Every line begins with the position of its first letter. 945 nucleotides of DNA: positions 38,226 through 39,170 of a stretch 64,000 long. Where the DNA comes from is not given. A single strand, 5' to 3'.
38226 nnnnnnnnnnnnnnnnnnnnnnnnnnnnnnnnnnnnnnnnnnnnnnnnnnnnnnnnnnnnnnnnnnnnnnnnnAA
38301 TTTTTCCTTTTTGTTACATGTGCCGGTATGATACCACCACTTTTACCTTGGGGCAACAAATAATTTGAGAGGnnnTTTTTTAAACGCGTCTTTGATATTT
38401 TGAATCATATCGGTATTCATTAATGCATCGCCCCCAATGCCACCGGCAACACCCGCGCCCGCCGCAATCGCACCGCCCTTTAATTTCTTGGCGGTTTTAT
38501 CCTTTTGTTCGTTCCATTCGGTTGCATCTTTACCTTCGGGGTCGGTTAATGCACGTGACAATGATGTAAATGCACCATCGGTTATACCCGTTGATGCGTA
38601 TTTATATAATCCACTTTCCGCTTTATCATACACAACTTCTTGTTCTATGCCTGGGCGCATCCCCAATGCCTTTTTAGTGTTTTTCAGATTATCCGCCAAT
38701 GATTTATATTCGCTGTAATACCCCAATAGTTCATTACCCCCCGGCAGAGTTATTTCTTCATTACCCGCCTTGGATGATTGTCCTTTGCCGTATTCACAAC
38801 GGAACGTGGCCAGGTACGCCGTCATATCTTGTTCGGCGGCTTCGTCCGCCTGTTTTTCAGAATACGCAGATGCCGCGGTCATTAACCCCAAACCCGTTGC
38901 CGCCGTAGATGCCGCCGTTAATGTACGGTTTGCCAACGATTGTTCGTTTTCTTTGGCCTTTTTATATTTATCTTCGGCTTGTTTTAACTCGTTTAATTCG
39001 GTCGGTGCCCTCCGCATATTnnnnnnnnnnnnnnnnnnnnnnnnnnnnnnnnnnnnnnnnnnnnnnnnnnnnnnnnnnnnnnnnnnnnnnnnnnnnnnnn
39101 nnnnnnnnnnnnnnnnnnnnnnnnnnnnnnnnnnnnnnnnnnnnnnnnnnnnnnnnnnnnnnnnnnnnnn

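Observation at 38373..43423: Two adjacent paralogous giant secreted proteins share a ~200-aa module and a ~520-bp near-identical DNA repeat; one carries a trypsin-like protease, the other Cys-rich beta-sandwich repeats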

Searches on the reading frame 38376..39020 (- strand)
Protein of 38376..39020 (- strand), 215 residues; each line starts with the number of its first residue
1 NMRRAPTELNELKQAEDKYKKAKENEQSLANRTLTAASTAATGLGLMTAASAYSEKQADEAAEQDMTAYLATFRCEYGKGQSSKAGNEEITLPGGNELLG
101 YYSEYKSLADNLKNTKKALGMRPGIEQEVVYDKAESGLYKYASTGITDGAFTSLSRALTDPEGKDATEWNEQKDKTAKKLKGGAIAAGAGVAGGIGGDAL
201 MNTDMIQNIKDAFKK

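Call 6: find_homologous_proteins(query=window:38376-39020:-, max_evalue=0.01)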
Query seq(215 aa) (215 aa): 55 proteins with E <= 0.01 among 1230 candidates.
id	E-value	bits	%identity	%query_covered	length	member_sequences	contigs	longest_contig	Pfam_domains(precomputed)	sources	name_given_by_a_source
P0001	1.4e-87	311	74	96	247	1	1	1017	-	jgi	jgi:hypothetical protein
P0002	5.7e-83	296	75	88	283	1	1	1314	-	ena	-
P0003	1.1e-80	288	72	90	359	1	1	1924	-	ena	-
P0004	3.9e-77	277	76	82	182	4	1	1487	-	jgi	jgi:hypothetical protein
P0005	4.3e-69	251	62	98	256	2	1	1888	-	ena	-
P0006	9.1e-68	246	62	98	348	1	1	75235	PF13715.13,PF13620.13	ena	-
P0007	5.7e-65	237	69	75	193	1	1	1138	-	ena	-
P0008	2.3e-62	229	61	86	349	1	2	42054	-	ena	-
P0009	3.9e-54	202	54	86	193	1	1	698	-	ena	-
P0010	7.8e-53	198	55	83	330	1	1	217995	-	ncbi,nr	ncbi:MAG: hypothetical protein K6B71_02130 [Alphaproteobacteria bacterium]|nr:hypothetical protein [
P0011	1.4e-52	197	53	82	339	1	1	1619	-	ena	-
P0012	3.6e-52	195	53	80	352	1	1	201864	-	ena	-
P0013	1.8e-51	193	52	94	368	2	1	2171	-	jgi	-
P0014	5.5e-51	192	55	79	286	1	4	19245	-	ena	-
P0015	1.3e-50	190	69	64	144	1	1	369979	-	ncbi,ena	-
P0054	5.5e-19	87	72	31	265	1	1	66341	PF00691.26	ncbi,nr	ncbi:MAG: OmpA family protein, partial [Alphaproteobacteria bacterium]|nr:OmpA family protein [Alpha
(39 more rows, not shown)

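Call 13: search_solved_structures(query=A1, max_evalue=10)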
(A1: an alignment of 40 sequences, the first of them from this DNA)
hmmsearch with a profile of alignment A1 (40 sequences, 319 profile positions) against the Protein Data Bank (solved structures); distinct sequences matched with E-value up to 10: 4.
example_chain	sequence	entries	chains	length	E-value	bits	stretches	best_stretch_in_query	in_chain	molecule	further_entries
28op_U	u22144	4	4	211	1.4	11.4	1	22-85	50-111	Centromere protein U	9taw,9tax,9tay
7jg5_1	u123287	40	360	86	4.2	9.8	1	235-263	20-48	ATP synthase subunit c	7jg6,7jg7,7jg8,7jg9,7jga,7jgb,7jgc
4v1f_A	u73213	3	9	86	4.2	9.7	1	235-263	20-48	F0F1 ATP SYNTHASE SUBUNIT C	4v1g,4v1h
6em9_A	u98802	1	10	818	4.5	9.7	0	28-91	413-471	ATP-dependent Clp protease ATP-binding subunit ClpC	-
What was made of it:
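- Tried and rejected: PDB sequence searches: the module profile gave a best E of 1.4 (call 13).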

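Call 14: find_related_loci(query=A1, collection=genome_contigs, flank=6000)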
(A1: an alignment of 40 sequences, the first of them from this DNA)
Query A1 (215 aa) in genome_contigs; peptide patterns used: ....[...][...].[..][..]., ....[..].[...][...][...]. (x = any residue, [..] = any of these).
237 stretches matched a pattern; 232 encode a relative of the query (tblastn E <= 1e-3); the best 80 are kept; 80 distinct loci.
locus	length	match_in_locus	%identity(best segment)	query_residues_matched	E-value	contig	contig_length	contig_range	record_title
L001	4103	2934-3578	78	1-215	1e-88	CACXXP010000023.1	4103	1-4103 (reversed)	MAG: uncultured proteobacterium isolate RUG11692 genome assembly, contig: RUG11692_asm_23, whole genome shotgun sequence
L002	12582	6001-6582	74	12-205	7e-85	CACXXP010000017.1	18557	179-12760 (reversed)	MAG: uncultured proteobacterium isolate RUG11692 genome assembly, contig: RUG11692_asm_17, whole genome shotgun sequence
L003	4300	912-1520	78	12-214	4e-84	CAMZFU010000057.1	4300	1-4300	MAG TPA_asm: uncultured proteobacterium isolate SRR10912535_bin.38_metaWRAP_v1.3_MAG genome assembly, contig: ERZ1421001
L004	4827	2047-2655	71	10-211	2e-82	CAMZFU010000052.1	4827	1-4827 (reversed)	MAG TPA_asm: uncultured proteobacterium isolate SRR10912535_bin.38_metaWRAP_v1.3_MAG genome assembly, contig: ERZ1421001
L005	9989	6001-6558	76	17-202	1e-73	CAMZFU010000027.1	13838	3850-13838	MAG TPA_asm: uncultured proteobacterium isolate SRR10912535_bin.38_metaWRAP_v1.3_MAG genome assembly, contig: ERZ1421001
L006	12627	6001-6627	62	8-215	2e-72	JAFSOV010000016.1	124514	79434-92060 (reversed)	MAG: Alphaproteobacteria bacterium isolate RGIG3338 Goat_Reticulum-6__c403036, whole genome shotgun sequence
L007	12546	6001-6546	68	23-204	1e-70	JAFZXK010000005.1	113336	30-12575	MAG: Alphaproteobacteria bacterium isolate RGIG8185 Water_buffalos_Rumen-3__c401128, whole genome shotgun sequence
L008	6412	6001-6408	82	12-147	2e-70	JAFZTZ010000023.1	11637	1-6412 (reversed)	MAG: Alphaproteobacteria bacterium isolate RGIG8096 Water_buffalos_Rumen-2__c437328, whole genome shotgun sequence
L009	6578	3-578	63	24-215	2e-67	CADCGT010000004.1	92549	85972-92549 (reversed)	MAG: uncultured proteobacterium isolate RUG14636 genome assembly, contig: RUG14636_asm_4, whole genome shotgun sequence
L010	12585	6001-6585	54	13-208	2e-63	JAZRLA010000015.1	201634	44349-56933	MAG: Candidatus Enterousia sp. isolate T1900045443_YK20190134.MAGScoT_cleanbin_000016 SGB_7130_k141_1857574, whole genom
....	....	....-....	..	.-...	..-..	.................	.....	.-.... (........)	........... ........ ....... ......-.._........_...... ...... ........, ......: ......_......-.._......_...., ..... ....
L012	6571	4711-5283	54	13-203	2e-63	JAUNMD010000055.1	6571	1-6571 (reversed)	MAG: Pseudomonadota bacterium isolate S31M_St_19 NODE_2689_length_6571_cov_5.539288, whole genome shotgun sequence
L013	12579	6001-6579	56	13-202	3e-63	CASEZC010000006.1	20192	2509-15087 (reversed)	uncultured proteobacterium isolate Batch6_idba_bin.201 genome assembly, contig: Batch6_idba_bin.201.fa_k87_4275717, whol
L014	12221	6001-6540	59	23-202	6e-63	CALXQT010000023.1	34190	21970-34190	MAG: uncultured Alphaproteobacteria bacterium isolate E20__bin73 genome assembly, contig: E20__k127_9864410, whole genom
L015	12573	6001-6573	53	13-203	9e-63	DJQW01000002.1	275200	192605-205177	MAG TPA_asm: Alphaproteobacteria bacterium UBA6376 UBA6376_contig_255, whole genome shotgun sequence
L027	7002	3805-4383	61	10-202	2e-59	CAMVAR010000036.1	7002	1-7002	MAG TPA_asm: uncultured proteobacterium isolate SRR8387716_bin.101_metaWRAP_v1.3_MAG genome assembly, contig: ERZ1420954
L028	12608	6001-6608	64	1-202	3e-60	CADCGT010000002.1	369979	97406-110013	MAG: uncultured proteobacterium isolate RUG14636 genome assembly, contig: RUG14636_asm_2, whole genome shotgun sequence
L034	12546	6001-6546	56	21-202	9e-58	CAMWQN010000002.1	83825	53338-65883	MAG TPA_asm: uncultured Rickettsiales bacterium isolate SRR14411243_bin.1_metawrap_v1.3_MAG genome assembly, contig: NOD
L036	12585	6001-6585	54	6-200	2e-57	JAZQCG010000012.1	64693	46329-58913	MAG: Candidatus Enterousia sp. isolate T1900044638_TS20190104.MAGScoT_cleanbin_000053 SGB_1212_k141_163642, whole genome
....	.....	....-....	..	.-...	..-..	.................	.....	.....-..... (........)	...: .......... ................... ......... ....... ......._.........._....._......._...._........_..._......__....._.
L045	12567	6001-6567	53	13-202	8e-57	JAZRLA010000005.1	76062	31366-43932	MAG: Candidatus Enterousia sp. isolate T1900045443_YK20190134.MAGScoT_cleanbin_000016 SGB_7130_k141_3718496, whole genom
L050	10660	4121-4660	59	24-204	1e-56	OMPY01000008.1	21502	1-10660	uncultured proteobacterium isolate RUG774 genome assembly, contig: scaffold_941, whole genome shotgun sequence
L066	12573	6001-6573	52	12-202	1e-53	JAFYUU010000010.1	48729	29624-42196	MAG: Alphaproteobacteria bacterium isolate RGIG7441 Water_buffalos_Colon-1__c557966, whole genome shotgun sequence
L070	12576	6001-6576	52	11-202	5e-53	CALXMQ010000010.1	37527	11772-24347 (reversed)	MAG: uncultured Alphaproteobacteria bacterium isolate BRZ_KT__bin2 genome assembly, contig: BRZ_KT__NODE_806_length_3752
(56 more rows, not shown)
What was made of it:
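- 232 stretches in GTDB species genomes, several per genome (call 14). Each genome of under 1 Mb carries several copies (call 14).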

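Call 19: predict_structure(alignment_id=A1)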
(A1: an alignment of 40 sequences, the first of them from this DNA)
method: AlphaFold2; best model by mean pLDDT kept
length: 215 residues; sequences in the alignment: 40
mean_pLDDT: 65.1   pTM: 0.41
mean pLDDT of the five models: 65.1, 58.2, 57.8, 54.7, 50.5
residues with pLDDT >= 90: 2; 70-90: 84; 50-70: 90; < 50: 39
segments of 3 or more residues with pLDDT < 50: 1-3, 76-83, 140-146, 196-199, 213-215
pLDDT, mean of each block of 10 residues (from residue 1): 55 68 57 54 64 79 82 58 49 58 79 85 67 56 52 80 85 82 62 49 51 50
secondary structure, 60 per line:
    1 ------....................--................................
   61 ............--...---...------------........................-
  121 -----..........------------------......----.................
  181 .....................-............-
elements in order: H7-26 H29-72 E75-77 E81-83 H96-119 H126-135 H154-159 H164-201 H203-214

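Call 21: search_protein_representatives(alignment_id=A1)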
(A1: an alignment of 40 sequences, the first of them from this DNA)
Query: 40 sequences, 319 profile positions. Proteins with E-value up to 0.001 (for the whole library): 885; up to 1e-10: 834; up to 1e-30: 753. The best 150 are listed.
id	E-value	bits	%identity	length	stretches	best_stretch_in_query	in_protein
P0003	1.6e-114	398.9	-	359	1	5-318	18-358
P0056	6.3e-114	397.0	-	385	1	27-312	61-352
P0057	1.0e-111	389.7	-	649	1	17-282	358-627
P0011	4.5e-109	381.0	-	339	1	50-306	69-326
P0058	7.0e-109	380.4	-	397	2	61-291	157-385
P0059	7.3e-109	380.3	-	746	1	50-315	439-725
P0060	1.4e-108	379.4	-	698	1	49-298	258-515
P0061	1.5e-108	379.3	-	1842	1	37-315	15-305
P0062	1.7e-108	379.1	-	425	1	38-311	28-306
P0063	2.4e-107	375.3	-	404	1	19-300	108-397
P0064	3.8e-107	374.7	-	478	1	25-304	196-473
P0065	4.0e-107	374.6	-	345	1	3-291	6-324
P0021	4.6e-107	374.4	-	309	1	27-270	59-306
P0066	7.9e-107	373.6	-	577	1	30-260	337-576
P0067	1.7e-106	372.5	-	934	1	42-298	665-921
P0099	2.3e-101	355.7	-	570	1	27-268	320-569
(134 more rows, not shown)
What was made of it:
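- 885 representatives at 50% identity, 753 of them below 1e-30 (call 21).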

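Call 27: find_homologous_proteins(query=A1, max_evalue=0.001)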
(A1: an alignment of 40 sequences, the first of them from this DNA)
Query A1 (40 sequences) (215 aa, profile of the alignment): 444 proteins with E <= 0.001 among 8000 candidates; the best 120 are listed.
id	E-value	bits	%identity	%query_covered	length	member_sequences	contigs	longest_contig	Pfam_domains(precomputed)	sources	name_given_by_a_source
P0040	2.1e-123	430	52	80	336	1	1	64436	-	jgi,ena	-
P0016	8.6e-121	421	55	80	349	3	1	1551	-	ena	-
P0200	2.6e-119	416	55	65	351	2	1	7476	-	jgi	jgi:hypothetical protein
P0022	1.1e-116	408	52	93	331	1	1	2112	-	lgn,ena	-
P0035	1.6e-116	407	51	81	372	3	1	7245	-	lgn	-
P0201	2.7e-116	406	54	69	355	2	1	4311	-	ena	-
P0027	1.5e-115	404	58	69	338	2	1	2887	-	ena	-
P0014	4.2e-115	403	55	79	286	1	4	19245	-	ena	-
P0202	4.6e-115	402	53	65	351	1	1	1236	-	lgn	-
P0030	9.6e-115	401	54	89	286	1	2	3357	-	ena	-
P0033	3.9e-114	399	54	89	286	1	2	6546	-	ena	-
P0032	4.2e-114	399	54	89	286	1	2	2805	-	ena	-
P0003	4.9e-114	399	72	90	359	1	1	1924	-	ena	-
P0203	1.8e-113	397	53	68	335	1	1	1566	-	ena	-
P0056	2.0e-113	397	53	90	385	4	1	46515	-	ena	-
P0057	3.2e-111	390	54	72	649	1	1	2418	PF00089.33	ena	-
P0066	2.5e-106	374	53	91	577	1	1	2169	PF00089.33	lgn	-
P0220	3.5e-106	373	50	95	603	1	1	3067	PF00089.33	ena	-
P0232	1.6e-104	368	76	76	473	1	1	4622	PF00691.26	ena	-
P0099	7.3e-101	356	98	95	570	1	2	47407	-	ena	-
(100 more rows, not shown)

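Call 28: find_encoding_contigs(protein=P0099, flank=10000, max_places=4)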
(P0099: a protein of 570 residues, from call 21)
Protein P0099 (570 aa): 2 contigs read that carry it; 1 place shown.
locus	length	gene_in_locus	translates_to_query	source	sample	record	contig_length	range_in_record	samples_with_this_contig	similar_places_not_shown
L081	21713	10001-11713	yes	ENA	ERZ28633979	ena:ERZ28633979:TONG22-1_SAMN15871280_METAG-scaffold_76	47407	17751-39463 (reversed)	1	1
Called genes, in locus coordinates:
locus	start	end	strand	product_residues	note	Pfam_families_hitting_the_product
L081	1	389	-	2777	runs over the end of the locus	?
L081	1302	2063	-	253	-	-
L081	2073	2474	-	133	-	PF02472:ExbD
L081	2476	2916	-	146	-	PF01618:MotA_ExbB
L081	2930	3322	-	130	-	PF13279:4HBT_2, PF03061:4HBT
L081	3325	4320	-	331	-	PF05496:RuvB_N, PF13191:AAA_16 (faint), PF00004:AAA, PF07728:AAA_5, PF13173:AAA_14 (weak), PF17864:AAA_lid_4, PF05491:WHD_RuvB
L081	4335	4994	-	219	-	PF02129:Peptidase_S15, PF00561:Abhydrolase_1, PF12697:Abhydrolase_6 (weak), PF12146:Hydrolase_4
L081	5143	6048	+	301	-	-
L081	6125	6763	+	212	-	PF00072:Response_reg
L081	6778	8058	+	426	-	PF00512:HisKA (weak), PF02518:HATPase_c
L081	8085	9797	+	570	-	PF03485:Arg_tRNA_synt_N, PF00750:tRNA-synt_1d, PF05746:DALR_1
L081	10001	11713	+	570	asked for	-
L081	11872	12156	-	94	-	-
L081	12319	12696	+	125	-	PF01648:ACPS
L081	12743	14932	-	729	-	-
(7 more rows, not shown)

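Call 30: search_protein_families(library=pfam, proteins=[L005:4747-7164:+, L027:2614-5217:+, L050:3896-10660:+, L007:5779-11814:+, P0099, L002:4141-7221:+, L004:1099-3276:+], max_evalue=0.1)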
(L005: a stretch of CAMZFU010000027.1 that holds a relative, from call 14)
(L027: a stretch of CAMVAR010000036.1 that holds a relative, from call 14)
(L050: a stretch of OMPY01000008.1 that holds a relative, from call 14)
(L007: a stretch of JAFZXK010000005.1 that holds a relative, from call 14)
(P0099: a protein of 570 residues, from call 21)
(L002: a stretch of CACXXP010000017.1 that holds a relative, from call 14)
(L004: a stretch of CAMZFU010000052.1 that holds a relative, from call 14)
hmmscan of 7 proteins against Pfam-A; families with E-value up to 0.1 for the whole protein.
L005:4747-7164:+ (806 aa): 1 family
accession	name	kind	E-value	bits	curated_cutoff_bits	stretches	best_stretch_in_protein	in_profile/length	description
PF00089.32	Trypsin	-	5.4e-09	36.6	20.6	2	253-301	172-220/220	Trypsin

L027:2614-5217:+ (868 aa): 4 families
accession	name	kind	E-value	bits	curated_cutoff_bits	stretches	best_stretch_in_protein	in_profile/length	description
PF13715.12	CarbopepD_reg_2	-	8e-10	39.1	32.2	1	267-336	1-71/88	CarboxypepD_reg-like domain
PF13620.12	CarboxypepD_reg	-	6.9e-09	36.4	32.3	1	267-334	2-73/82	Carboxypeptidase regulatory-like domain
PF25020.1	TTR_TEN1-4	-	0.073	13.4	27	0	261-322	3-66/86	Teneurin TTR-like domain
PF23591.1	CILP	-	0.092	13.2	27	0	262-311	2-49/90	Cartilage intermediate layer protein 1-like domain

L050:3896-10660:+ (2255 aa): 2 families
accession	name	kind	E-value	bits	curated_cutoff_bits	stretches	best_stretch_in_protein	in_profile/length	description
PF02403.27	Seryl_tRNA_N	-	0.0011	19.6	28.2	1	1172-1263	3-93/108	Seryl-tRNA synthetase N-terminal domain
PF13240.11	Zn_Ribbon_1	-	0.0091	16.2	25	1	916-930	8-22/23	zinc-ribbon domain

L007:5779-11814:+ (2012 aa): 0 families

P0099 (570 aa): 1 family
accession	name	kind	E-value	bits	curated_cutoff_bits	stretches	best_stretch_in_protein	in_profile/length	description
PF13620.12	CarboxypepD_reg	-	0.0019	19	32.3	1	188-252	2-64/82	Carboxypeptidase regulatory-like domain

L002:4141-7221:+ (1027 aa): 6 families
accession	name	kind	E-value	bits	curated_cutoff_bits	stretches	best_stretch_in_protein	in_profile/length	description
PF13620.12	CarboxypepD_reg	-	4.4e-06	27.4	32.3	1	271-333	10-74/82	Carboxypeptidase regulatory-like domain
PF00691.25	OmpA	-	5.6e-06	27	27.2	1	898-1008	2-92/98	OmpA family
PF17802.7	SpaA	-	0.00033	21.2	23.1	1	265-310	4-54/91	Prealbumin-like fold domain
PF17210.9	SdrD_B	-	0.0045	17.6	29.7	1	272-316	21-67/112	SdrD B-like domain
PF13715.12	CarbopepD_reg_2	-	0.012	16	32.2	1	271-310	10-46/88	CarboxypepD_reg-like domain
PF20598.4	DUF6795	-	0.016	15.9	27.4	1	279-313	20-54/103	Domain of unknown function (DUF6795)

L004:1099-3276:+ (726 aa): 1 family
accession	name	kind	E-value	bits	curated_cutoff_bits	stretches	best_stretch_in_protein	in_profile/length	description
PF00691.25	OmpA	-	6.3e-10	39.7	27.2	1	597-703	2-89/98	OmpA family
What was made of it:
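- On Peptidase S1 (trypsin/chymotrypsin, PF00089) - head of B: The orthologue L005 scores 36.6 bits (call 30).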

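Call 41: predict_structure(alignment_id=A3)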
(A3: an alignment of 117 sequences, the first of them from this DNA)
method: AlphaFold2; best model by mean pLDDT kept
length: 215 residues; sequences in the alignment: 117
mean_pLDDT: 69.6   pTM: 0.49
mean pLDDT of the five models: 69.6, 67.9, 67.0, 65.9, 53.4
residues with pLDDT >= 90: 9; 70-90: 93; 50-70: 92; < 50: 21
segments of 3 or more residues with pLDDT < 50: 1-4, 196-200, 209-211, 213-215
pLDDT, mean of each block of 10 residues (from residue 1): 53 66 58 57 69 84 90 81 72 66 83 89 73 55 58 85 88 84 65 50 49 46
secondary structure, 60 per line:
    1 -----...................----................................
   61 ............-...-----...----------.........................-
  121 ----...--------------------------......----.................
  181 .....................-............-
elements in order: H6-24 H29-72 E74-76 E82-84 H95-119 H154-159 H164-201 H203-214
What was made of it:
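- On Autotransporter / type V secretion: The module is predicted helical (calls 19, 41).
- The core has pLDDT 80-90; the mean is 69.6 (call 41). The AF2 zipper regions have pLDDT of only 50-57 (call 41).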

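Call 46: fold_search(model_id=the predicted structure, library=pdb)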
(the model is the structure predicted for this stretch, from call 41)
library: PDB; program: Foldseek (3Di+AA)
matches with E <= 10: 68; with E <= 0.001: 0
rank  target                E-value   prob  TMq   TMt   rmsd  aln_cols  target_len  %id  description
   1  7zqy_B                1.4e+00  0.11  0.21  0.23  18.6       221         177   13  Chaetomium thermophilum Rad50 Zn hook (released 2022-12-28)
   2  6rw8_A                2.0e+00  0.09  0.25  0.03  25.3       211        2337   16  Cryo-EM structure of Xenorhabdus nematophila XptA1 (released 2019-10-23)
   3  9a88_I                2.0e+00  0.08  0.21  0.09  34.1       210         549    8  Structure of the pre-incision complex in nucleotide excision repair   (released 2024-10-09)
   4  7zqy_A                2.2e+00  0.08  0.21  0.25  18.8       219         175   15  Chaetomium thermophilum Rad50 Zn hook (released 2022-12-28)
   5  7f9l_A                2.5e+00  0.03  0.14  0.17  21.5       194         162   15  Crystal structure of the variable region of Plasmodium RIFIN #6 (PF3D7_1400600) in complex with LAIR1 (with T67L, N69S (released 2021-08-18)
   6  6ijj_4                2.6e+00  0.05  0.15  0.15  26.1       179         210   17  Photosystem I of Chlamydomonas reinhardtii (released 2019-03-20)
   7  8v7s_B                2.9e+00  0.03  0.16  0.17  24.7       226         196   12  IpaD (122-321) Apo Structure (released 2024-08-21)
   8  3r9v_A                3.1e+00  0.03  0.15  0.16  27.9       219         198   13  Cocrystal Structure of Proteolytically Truncated Form of IpaD from Shigella flexneri Bound to Deoxycholate (released 2011-12-07)
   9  4ke2_A                3.3e+00  0.06  0.19  0.21  31.6       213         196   14  Crystal structure of the hyperactive Type I antifreeze from winter flounder (released 2014-02-26)
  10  9hmx_A                3.5e+00  0.21  0.36  0.41  15.3       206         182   10  Structure of SteB-RipA complex from Mycobacterium tuberculosis (released 2025-07-30)
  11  3zcj_C                3.5e+00  0.05  0.20  0.23  30.8       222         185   13  Crystal structure of Helicobacter pylori T4SS protein CagL in a tetragonal crystal form with a helical RGD-motif (6 Mo (released 2013-10-09)
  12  2yfb_A                3.9e+00  0.06  0.23  0.22  24.6       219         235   12  X-ray structure of McpS ligand binding domain in complex with succinate (released 2012-04-18)
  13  2oex_B                3.9e+00  0.03  0.17  0.12  32.4       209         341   14  Structure of ALIX/AIP1 V Domain (released 2007-03-27)
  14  2yfa_B                4.1e+00  0.06  0.23  0.22  24.3       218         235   13  X-ray structure of McpS ligand binding domain in complex with malate (released 2012-04-18)
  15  7f9k                  4.1e+00  0.04  0.18  0.23  20.0       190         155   14  Crystal structure of the variable region of Plasmodium RIFIN #6(PF3D7_1400600) (released 2021-08-18)
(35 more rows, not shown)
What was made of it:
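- Tried and rejected: Foldseek of the better AF2 model against the PDB: best E = 1.4, generic helical bundles (call 46).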
